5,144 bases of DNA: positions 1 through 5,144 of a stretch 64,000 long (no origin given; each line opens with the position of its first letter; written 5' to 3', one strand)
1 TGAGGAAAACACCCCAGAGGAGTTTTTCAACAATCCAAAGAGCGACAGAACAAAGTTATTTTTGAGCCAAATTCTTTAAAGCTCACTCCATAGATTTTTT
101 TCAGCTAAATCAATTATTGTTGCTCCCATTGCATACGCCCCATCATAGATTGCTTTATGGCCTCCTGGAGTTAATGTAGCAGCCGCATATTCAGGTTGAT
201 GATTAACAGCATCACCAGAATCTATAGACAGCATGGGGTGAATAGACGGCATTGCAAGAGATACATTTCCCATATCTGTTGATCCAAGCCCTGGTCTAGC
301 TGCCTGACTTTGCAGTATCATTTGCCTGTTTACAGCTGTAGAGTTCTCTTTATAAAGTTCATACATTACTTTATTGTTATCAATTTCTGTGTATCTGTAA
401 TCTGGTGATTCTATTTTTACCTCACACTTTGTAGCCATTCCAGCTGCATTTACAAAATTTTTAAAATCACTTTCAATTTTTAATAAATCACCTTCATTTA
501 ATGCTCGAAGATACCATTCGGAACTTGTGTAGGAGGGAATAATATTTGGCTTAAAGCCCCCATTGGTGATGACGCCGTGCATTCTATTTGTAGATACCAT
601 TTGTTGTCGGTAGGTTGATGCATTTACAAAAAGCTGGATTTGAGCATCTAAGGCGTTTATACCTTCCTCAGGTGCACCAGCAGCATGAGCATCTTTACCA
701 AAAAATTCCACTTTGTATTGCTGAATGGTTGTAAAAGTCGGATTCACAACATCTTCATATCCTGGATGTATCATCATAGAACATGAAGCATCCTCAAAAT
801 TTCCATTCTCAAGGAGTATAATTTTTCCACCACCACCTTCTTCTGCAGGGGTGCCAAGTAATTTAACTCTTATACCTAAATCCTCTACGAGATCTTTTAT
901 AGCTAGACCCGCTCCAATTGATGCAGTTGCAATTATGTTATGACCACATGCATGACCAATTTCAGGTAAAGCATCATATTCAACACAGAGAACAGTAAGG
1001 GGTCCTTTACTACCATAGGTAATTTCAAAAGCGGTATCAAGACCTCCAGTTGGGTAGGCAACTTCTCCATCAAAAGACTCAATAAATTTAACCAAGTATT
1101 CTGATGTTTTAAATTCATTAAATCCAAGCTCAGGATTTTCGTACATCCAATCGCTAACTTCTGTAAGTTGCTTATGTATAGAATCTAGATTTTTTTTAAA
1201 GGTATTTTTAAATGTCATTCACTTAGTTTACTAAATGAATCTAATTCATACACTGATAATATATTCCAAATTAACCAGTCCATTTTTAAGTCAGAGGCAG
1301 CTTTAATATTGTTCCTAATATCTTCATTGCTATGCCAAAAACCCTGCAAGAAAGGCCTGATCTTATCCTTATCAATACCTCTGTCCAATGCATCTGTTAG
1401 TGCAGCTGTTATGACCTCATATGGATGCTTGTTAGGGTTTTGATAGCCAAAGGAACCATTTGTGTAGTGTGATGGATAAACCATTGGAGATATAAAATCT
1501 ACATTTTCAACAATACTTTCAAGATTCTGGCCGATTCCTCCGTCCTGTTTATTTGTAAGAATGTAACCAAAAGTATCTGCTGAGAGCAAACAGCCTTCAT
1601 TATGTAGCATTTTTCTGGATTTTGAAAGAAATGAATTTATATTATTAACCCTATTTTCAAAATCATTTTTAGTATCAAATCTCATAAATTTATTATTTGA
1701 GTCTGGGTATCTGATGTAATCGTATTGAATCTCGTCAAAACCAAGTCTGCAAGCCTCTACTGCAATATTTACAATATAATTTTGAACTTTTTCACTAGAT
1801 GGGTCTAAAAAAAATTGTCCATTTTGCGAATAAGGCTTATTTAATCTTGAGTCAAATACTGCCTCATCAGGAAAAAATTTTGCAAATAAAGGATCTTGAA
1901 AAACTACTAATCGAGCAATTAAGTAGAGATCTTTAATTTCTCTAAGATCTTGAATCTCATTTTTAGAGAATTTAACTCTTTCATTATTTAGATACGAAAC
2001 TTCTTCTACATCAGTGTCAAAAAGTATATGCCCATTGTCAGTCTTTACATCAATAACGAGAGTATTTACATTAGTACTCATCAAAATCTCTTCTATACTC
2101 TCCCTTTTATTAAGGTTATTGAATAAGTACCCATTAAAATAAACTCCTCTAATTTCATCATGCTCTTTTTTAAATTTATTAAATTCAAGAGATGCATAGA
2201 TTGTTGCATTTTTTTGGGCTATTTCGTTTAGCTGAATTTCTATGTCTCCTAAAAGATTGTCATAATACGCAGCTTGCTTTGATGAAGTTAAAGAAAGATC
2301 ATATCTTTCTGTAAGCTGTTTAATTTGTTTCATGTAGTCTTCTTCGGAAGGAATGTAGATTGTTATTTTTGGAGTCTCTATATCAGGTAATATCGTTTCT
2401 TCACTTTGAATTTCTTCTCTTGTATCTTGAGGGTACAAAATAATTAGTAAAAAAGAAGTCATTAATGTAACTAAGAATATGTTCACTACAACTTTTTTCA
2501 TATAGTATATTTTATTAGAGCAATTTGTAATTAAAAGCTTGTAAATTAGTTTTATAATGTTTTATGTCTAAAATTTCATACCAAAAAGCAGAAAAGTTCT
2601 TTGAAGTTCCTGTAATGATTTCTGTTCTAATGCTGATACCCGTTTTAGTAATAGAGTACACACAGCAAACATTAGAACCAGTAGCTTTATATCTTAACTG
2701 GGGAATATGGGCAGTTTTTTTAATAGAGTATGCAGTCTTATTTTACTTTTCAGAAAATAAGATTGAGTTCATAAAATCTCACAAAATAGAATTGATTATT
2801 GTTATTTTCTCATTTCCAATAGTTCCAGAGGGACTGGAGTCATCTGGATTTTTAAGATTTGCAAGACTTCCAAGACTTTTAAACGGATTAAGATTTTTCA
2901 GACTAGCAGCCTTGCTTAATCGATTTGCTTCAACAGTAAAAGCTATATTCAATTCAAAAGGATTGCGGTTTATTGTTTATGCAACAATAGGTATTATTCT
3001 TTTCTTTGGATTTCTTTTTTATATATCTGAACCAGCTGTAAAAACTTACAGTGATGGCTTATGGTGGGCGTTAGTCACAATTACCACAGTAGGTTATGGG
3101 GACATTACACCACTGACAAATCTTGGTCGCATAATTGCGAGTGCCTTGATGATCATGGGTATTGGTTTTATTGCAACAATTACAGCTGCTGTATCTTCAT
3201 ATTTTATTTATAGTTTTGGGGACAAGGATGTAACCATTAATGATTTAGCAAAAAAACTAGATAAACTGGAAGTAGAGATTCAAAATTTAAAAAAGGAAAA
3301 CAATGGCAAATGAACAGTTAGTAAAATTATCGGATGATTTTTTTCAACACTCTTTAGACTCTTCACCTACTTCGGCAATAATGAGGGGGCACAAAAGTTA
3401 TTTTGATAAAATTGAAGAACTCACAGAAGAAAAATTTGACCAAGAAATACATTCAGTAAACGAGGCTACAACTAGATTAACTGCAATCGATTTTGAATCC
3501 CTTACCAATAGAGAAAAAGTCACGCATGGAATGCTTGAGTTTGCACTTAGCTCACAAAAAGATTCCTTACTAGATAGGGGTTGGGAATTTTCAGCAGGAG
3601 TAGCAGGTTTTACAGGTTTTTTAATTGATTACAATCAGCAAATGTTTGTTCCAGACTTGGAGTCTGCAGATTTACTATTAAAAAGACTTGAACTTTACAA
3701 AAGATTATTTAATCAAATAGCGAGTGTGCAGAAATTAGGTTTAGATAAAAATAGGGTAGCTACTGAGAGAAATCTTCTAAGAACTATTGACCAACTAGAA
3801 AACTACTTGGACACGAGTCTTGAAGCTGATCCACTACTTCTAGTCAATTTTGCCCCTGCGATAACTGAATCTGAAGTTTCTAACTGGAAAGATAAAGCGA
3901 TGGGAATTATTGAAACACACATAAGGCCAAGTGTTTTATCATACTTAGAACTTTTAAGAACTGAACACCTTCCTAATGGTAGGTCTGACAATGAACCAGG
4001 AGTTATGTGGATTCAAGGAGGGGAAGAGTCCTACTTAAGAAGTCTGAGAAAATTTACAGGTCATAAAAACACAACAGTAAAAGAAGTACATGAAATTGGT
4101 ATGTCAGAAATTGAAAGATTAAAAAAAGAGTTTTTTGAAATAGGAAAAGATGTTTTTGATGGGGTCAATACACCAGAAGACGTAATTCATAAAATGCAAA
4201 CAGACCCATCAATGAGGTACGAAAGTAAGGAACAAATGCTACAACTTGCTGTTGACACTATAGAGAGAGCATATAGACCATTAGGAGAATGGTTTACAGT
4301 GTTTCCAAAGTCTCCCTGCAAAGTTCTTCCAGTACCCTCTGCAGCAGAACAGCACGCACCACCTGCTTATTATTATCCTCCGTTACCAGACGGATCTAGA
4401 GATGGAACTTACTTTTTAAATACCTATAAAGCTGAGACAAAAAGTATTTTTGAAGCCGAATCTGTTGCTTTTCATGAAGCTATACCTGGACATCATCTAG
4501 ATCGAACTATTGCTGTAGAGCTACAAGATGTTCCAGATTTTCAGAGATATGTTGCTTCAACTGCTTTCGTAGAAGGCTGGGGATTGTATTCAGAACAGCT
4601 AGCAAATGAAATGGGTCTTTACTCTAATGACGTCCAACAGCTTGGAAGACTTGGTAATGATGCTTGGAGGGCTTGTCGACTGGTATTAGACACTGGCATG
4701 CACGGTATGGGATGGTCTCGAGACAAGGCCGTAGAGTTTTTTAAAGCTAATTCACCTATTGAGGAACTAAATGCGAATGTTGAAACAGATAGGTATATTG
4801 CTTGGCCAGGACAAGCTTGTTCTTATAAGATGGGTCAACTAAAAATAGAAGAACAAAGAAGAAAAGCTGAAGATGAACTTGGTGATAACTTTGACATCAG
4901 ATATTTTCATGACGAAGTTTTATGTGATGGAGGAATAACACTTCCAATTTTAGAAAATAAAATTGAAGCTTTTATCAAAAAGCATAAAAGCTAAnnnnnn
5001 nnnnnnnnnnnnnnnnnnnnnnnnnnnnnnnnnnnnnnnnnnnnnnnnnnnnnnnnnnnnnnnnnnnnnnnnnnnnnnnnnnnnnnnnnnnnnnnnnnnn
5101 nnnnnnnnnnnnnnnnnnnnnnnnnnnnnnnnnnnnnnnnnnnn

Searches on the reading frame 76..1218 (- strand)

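Call 19: search_protein_families(library=pfam, proteins=[window:76-1218:-], max_evalue=0.00001)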
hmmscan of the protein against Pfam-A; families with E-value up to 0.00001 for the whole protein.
window:76-1218:- (380 aa): 2 families
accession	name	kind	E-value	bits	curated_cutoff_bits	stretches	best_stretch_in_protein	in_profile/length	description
PF07687.19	M20_dimer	-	3.3e-08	33.9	21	1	166-259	7-102/107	Peptidase dimerisation domain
PF01546.33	Peptidase_M20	-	5.4e-08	33.4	24.6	1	88-350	26-194/206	Peptidase family M20/M25/M40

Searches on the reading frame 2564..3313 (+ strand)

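Call 19: search_protein_families(library=pfam, proteins=[window:2564-3313:+], max_evalue=0.00001)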
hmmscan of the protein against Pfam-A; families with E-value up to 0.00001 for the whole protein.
window:2564-3313:+ (249 aa): 2 families
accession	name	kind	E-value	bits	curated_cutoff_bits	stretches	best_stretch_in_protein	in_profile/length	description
PF07885.22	Ion_trans_2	-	1.7e-16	60.3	22.5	1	142-214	3-77/79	Ion channel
PF00520.37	Ion_trans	-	3.3e-15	56.4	25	1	11-214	2-233/241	Ion transport protein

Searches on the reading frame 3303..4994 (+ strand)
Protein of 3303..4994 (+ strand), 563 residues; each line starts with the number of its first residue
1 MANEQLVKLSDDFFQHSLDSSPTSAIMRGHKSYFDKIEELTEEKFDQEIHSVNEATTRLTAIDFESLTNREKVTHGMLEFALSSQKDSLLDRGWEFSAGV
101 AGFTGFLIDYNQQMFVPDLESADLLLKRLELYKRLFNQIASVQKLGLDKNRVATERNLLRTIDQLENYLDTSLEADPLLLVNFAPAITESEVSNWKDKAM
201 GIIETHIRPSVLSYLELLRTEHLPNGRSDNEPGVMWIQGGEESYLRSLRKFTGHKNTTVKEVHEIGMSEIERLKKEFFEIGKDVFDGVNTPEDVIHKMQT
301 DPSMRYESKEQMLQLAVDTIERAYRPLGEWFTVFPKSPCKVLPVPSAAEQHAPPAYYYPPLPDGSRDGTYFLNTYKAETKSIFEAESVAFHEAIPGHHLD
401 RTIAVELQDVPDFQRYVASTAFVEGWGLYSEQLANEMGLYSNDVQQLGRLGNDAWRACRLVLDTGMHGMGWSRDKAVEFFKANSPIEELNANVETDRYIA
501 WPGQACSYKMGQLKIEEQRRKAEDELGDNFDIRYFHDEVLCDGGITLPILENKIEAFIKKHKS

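Call 19: search_protein_families(library=pfam, proteins=[window:3303-4994:+], max_evalue=0.00001)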
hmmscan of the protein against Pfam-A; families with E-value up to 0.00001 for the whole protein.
window:3303-4994:+ (563 aa): 1 family
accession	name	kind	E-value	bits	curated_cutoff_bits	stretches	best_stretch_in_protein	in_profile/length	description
PF05960.17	DUF885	-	9.4e-138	461.6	32.4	1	22-554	1-532/532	Bacterial protein of unknown function (DUF885)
